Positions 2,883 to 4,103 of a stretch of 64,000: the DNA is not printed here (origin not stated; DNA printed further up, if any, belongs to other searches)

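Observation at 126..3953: Orphan larC-larE-larB operon faces a Tat-exported DUF362 protein with LarA-like His/His/Lys/His spacing: candidate new nickel-pincer enzyme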

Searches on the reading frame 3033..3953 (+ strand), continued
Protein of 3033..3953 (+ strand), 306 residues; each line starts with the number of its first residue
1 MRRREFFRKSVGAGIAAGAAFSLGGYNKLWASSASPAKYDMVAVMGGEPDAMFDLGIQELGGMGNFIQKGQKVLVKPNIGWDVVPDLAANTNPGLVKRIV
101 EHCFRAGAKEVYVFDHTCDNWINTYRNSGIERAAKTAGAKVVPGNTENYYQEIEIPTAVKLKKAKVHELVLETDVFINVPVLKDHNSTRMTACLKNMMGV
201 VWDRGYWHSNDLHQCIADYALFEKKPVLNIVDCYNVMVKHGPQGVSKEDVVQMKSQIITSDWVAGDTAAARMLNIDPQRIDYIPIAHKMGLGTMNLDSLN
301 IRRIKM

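Call 37: fold_search(model_id=the predicted structure, library=pdb)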
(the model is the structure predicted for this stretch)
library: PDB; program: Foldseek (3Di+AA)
matches with E <= 10: 1430; with E <= 0.001: 19
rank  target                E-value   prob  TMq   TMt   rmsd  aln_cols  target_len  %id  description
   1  7s91                  1.2e-06  1.00  0.44  0.35   8.2       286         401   13  Structure of the malate racemase mar2 apoprotein from Thermoanaerobacterium thermosaccharolyticum at 2.25 angstroms reso (released 2021-10-13)
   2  9q3j_G                2.2e-06  1.00  0.43  0.30   6.0       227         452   10  Structures of LarA-like nickel-pincer nucleotide cofactor-utilizing enzyme with a single catalytic histidine residue f (released 2025-09-17)
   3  9eia_B                3.3e-06  1.00  0.50  0.38   7.1       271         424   12  A broad-substrate spectrum lactate racemase A from Isosphaera pallida in complex with copurified D-lactate (released 2025-01-29)
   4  2yjg_A                3.5e-06  1.00  0.44  0.33   7.1       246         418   12  Structure of the lactate racemase apoprotein from Thermoanaerobacterium thermosaccharolyticum (released 2012-05-30)
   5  4nar                  5.8e-06  1.00  0.48  0.37   6.1       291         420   13  Crystal Structure of the Q9WYS3 protein from Thermotoga maritima. Northeast Structural Genomics Consortium Target VR152 (released 2013-11-06)
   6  2yjg_B                5.8e-06  1.00  0.44  0.34  10.0       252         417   11  Structure of the lactate racemase apoprotein from Thermoanaerobacterium thermosaccharolyticum (released 2012-05-30)
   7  5huq_B                6.5e-06  1.00  0.44  0.32   6.8       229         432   11  A tethered niacin-derived pincer complex with a nickel-carbon bond in lactate racemase (released 2016-02-10)
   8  8ezh                  6.5e-06  1.00  0.45  0.35   6.2       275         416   10  A tethered niacin-derived pincer complex with a nickel-carbon bond in lactate racemase R98A/R100A variant modeled with s (released 2023-01-25)
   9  5huq_A                6.5e-06  1.00  0.44  0.33   9.1       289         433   11  A tethered niacin-derived pincer complex with a nickel-carbon bond in lactate racemase (released 2016-02-10)
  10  9eid                  8.4e-06  1.00  0.48  0.36   7.5       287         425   11  A broad-substrate spectrum lactate racemase A from Isosphaera pallida in complex with D-2-Hydroxybutyrate (released 2025-01-29)
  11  6c1w_A                1.0e-05  1.00  0.39  0.29   5.2       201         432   12  A tethered niacin-derived pincer complex with a nickel-carbon or sulfite-carbon bond in lactate racemase (released 2018-03-14)
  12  9q3j_D                1.1e-05  1.00  0.42  0.30   6.3       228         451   10  Structures of LarA-like nickel-pincer nucleotide cofactor-utilizing enzyme with a single catalytic histidine residue f (released 2025-09-17)
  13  6d6z                  1.5e-05  1.00  0.45  0.36   8.2       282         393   12  Structure of the malate racemase apoprotein from Thermoanaerobacterium thermosaccharolyticum (released 2019-04-24)
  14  8ezf                  1.9e-05  1.00  0.44  0.33   4.8       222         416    9  A tethered niacin-derived pincer complex with a nickel-carbon or sulfite-carbon bond in lactate racemase R98A/R100A vari (released 2023-01-25)
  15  9q3j_E                2.1e-05  1.00  0.45  0.32   5.2       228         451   10  Structures of LarA-like nickel-pincer nucleotide cofactor-utilizing enzyme with a single catalytic histidine residue f (released 2025-09-17)
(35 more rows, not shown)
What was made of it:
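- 3033..3953 (+): DUF362 protein, 306 aa. It is a homologue of the NPN-binding N-terminal domain of LarA and the candidate catalytic subunit. The Foldseek top 19 hits are all LarA family (call 37).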

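Call 41: find_encoding_contigs(protein=P0121, flank=8000, max_places=3)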
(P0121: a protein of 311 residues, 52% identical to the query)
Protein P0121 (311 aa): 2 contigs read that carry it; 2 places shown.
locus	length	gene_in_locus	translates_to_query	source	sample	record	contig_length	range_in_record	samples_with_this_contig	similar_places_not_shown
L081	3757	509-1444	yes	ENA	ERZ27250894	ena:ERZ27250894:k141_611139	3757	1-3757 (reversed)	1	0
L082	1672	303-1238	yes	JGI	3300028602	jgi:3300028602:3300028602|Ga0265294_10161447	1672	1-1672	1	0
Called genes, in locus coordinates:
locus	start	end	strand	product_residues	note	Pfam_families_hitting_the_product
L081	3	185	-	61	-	?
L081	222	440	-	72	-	PF14899:DUF4492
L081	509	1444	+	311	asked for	PF04015:DUF362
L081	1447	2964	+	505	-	PF12801:Fer4_5, PF00037:Fer4 (faint), PF12801:Fer4_5 (weak), PF13183:Fer4_8 (weak), PF13187:Fer4_9, PF12838:Fer4_7, PF13187:Fer4_9 (weak), PF12797:Fer4_2 (weak), +5 more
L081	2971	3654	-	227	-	PF01746:tRNA_m1G_MT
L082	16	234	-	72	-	PF14899:DUF4492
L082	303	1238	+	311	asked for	PF04015:DUF362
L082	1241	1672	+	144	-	?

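Call 44: search_protein_families(library=pfam, proteins=[window:3033-3950:+], max_evalue=10)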
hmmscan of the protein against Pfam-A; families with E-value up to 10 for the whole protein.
window:3033-3950:+ (306 aa): 1 family
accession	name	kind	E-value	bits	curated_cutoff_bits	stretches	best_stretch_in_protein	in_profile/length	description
PF04015.17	DUF362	-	2.5e-46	158.7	24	1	73-271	1-200/200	Domain of unknown function (DUF362)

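Call 46: find_encoding_contigs(protein=P0123, flank=10000, max_places=3)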
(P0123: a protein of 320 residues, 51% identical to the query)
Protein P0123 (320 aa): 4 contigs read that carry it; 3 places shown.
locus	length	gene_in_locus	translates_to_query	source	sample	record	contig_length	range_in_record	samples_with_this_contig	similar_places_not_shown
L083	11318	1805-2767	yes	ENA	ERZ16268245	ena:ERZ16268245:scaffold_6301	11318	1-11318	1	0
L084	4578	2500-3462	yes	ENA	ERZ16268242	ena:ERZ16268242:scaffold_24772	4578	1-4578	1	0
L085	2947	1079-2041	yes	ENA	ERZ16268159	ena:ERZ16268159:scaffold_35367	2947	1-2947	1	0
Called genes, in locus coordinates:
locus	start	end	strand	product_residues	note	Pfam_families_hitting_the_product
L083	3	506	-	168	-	?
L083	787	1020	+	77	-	PF02416:TatA_B_E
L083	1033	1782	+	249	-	PF00902:TatC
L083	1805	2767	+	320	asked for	PF10518:TAT_signal (weak), PF04015:DUF362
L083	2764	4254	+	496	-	PF12801:Fer4_5, PF12797:Fer4_2 (faint), PF12798:Fer4_3 (faint), PF14697:Fer4_21 (weak), PF12838:Fer4_7, PF13187:Fer4_9 (weak), PF00037:Fer4 (weak), PF12837:Fer4_6 (weak), +5 more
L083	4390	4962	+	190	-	PF13649:Methyltransf_25 (weak), PF08242:Methyltransf_12 (weak)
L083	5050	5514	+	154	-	-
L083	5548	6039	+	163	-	PF05258:DciA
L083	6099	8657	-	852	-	PF02369:Big_1 (weak), PF02690:Na_Pi_cotrans, PF01895:PhoU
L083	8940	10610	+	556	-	PF02321:OEP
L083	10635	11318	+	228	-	?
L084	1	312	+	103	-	?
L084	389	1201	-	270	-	PF13507:GATase_5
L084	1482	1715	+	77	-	PF02416:TatA_B_E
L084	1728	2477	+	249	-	PF00902:TatC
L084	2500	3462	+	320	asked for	PF10518:TAT_signal (weak), PF04015:DUF362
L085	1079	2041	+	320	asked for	PF10518:TAT_signal (weak), PF04015:DUF362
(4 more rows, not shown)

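Call 47: find_encoding_contigs(protein=P0130, flank=10000, max_places=3)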
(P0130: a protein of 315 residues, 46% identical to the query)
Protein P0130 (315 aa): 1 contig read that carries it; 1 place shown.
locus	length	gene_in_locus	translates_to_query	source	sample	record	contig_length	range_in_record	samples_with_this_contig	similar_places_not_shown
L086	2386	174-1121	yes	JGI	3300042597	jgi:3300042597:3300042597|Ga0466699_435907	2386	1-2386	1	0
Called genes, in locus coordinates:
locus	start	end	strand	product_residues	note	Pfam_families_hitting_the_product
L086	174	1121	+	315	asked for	PF04015:DUF362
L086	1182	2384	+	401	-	?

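Call 48: find_encoding_contigs(protein=P0148, flank=10000, max_places=3)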
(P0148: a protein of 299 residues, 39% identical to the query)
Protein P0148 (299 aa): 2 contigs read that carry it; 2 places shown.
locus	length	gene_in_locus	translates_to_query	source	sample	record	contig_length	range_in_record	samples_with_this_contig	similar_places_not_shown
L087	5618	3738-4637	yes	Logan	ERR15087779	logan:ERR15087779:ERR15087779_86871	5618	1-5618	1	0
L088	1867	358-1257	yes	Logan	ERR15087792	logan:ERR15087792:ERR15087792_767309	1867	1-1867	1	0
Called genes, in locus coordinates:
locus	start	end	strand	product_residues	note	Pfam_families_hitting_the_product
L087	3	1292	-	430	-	?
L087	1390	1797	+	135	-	PF19643:DUF6146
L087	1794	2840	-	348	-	PF00383:dCMP_cyt_deam_1, PF14437:MafB19-deam, PF01872:RibD_C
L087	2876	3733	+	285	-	PF17827:PrmC_N, PF05175:MTS, PF06325:PrmA, PF01170:UPF0020 (weak), PF08241:Methyltransf_11 (faint), PF08242:Methyltransf_12 (weak), PF13649:Methyltransf_25, PF13847:Methyltransf_31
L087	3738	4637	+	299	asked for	PF04015:DUF362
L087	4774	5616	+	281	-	?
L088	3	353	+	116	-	?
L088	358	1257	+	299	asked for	PF04015:DUF362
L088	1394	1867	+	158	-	?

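Call 49: list_cluster_members(proteins=[P0122, P0125, P0134, P0139, P0150, P0157, P0169, P0186, P0217, P0253])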
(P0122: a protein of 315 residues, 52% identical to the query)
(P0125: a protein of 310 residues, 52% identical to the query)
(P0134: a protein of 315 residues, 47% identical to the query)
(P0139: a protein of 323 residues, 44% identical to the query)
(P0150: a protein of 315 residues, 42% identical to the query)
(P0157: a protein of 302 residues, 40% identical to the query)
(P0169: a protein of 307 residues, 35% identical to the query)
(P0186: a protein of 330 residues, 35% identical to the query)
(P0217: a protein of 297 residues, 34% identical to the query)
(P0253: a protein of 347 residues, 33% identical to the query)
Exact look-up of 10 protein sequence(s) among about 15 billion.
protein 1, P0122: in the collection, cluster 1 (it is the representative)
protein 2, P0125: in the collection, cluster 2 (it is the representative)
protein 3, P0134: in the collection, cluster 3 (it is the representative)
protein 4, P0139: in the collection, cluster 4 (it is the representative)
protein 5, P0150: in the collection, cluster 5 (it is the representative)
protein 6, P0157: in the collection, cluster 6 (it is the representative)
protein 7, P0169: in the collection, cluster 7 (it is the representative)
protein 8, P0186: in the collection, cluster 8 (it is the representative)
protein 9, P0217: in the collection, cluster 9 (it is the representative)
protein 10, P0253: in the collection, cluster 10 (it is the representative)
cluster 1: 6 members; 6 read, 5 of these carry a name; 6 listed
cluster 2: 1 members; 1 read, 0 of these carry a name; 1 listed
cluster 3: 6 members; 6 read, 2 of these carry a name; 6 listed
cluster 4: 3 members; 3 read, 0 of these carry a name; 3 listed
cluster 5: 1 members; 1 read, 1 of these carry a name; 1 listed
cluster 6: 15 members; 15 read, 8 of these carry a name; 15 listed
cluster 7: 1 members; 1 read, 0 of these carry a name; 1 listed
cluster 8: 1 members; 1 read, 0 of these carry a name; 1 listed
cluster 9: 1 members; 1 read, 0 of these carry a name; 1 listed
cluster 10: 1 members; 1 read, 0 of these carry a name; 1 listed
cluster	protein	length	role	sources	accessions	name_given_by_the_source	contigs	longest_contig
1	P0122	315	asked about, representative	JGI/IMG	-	uncharacterized protein (DUF362 family)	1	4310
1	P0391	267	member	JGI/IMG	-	uncharacterized protein (DUF362 family)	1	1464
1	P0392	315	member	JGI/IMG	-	uncharacterized protein (DUF362 family)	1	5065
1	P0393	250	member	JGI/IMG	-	uncharacterized protein (DUF362 family)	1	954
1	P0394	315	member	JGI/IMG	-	uncharacterized protein (DUF362 family)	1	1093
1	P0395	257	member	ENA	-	-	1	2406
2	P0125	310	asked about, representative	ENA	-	-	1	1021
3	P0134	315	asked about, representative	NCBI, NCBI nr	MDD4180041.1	MAG: DUF362 domain-containing protein [Victivallaceae bacterium] | DUF362 domain-containing protein [Victivallaceae bacterium]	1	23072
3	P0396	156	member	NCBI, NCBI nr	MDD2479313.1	MAG: DUF362 domain-containing protein, partial [Victivallaceae bacterium] | DUF362 domain-containing protein [Victivallaceae bacterium]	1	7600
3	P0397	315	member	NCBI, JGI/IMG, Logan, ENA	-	-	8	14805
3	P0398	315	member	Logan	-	-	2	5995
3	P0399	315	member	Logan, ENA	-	-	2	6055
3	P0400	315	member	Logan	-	-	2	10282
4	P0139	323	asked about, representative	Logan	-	-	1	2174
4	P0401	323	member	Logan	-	-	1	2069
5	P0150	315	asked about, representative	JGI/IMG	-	uncharacterized protein (DUF362 family)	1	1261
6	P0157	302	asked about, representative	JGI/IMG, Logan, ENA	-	uncharacterized protein (DUF362 family)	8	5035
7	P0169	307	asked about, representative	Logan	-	-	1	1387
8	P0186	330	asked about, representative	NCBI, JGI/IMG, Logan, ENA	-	-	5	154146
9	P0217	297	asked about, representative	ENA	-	-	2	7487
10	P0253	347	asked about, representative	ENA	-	-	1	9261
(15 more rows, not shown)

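Call 50: find_encoding_contigs(protein=P0134, flank=10000, max_places=2)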
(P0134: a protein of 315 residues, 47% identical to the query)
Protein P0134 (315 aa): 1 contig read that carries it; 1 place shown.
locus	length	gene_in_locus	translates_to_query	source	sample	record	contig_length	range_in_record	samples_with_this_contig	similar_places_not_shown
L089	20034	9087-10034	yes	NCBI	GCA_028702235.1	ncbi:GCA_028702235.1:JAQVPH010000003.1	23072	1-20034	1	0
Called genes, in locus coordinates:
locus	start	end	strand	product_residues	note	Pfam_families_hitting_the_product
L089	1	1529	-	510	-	PF10034:Dpy19 (weak)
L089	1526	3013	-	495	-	PF00309:Sigma54_AID, PF04963:Sigma54_CBD, PF04552:Sigma54_DBD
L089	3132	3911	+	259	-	PF00753:Lactamase_B, PF23023:Anti-Pycsar_Apyc1, PF13483:Lactamase_B_3 (faint), PF12706:Lactamase_B_2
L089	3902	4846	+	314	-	PF00069:Pkinase, PF07714:PK_Tyr_Ser-Thr, PF14531:Kinase-like (weak)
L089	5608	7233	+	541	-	-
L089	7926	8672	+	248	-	PF00902:TatC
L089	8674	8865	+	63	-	PF02416:TatA_B_E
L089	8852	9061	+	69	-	PF02416:TatA_B_E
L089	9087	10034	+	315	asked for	PF04015:DUF362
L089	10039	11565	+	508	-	PF12801:Fer4_5, PF13484:Fer4_16 (faint), PF12801:Fer4_5 (weak), PF14697:Fer4_21 (weak), PF13187:Fer4_9 (weak), PF12838:Fer4_7, PF13187:Fer4_9 (weak), PF00037:Fer4 (weak), +5 more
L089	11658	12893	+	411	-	PF01979:Amidohydro_1, PF07969:Amidohydro_3 (weak)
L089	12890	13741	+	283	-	PF10672:Methyltrans_SAM (weak)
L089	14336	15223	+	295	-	PF16227:DUF4886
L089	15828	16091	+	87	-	PF13183:Fer4_8 (faint), PF14697:Fer4_21 (faint), PF17179:Fer4_22 (faint), PF25160:LdpA_Fe-S-bd (weak), PF12797:Fer4_2 (faint), PF00037:Fer4 (weak), PF12838:Fer4_7, PF13187:Fer4_9, +4 more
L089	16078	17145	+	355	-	PF01855:POR_N, PF17147:PFOR_II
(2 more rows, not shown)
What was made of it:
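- tatAC-DUF362-polyferredoxin operons occur in two other lineages (calls 46, 50).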

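Call 51: find_encoding_contigs(protein=P0186, flank=10000, max_places=2)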
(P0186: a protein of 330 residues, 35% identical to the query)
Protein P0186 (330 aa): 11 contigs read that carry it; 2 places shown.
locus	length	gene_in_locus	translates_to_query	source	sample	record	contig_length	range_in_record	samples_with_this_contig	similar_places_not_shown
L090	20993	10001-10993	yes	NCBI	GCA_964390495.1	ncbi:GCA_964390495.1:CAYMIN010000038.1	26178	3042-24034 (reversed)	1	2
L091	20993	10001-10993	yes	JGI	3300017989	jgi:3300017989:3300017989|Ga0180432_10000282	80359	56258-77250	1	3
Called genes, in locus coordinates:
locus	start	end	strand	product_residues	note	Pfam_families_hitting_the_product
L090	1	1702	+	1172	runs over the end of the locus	-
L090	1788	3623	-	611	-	-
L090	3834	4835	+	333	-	PF00248:Aldo_ket_red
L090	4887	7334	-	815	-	-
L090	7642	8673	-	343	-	PF00294:PfkB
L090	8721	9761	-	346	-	PF01408:GFO_IDH_MocA, PF02894:GFO_IDH_MocA_C, PF22725:GFO_IDH_MocA_C3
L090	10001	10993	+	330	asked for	PF04015:DUF362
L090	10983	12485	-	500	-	-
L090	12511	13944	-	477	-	PF13506:Glyco_transf_21 (weak), PF13641:Glyco_tranf_2_3, PF00535:Glycos_transf_2, PF13632:Glyco_trans_2_3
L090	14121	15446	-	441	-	PF13624:SurA_N_3 (faint), PF13145:Rotamase_2, PF00639:Rotamase (weak), PF07833:Cu_amine_oxidN1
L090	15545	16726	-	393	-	-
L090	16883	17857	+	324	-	PF02423:OCD_Mu_crystall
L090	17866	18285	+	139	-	PF01951:Archease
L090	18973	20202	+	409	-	PF00365:PFK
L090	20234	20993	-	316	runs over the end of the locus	PF00294:PfkB, PF08543:Phos_pyr_kin (weak)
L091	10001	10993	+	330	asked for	PF04015:DUF362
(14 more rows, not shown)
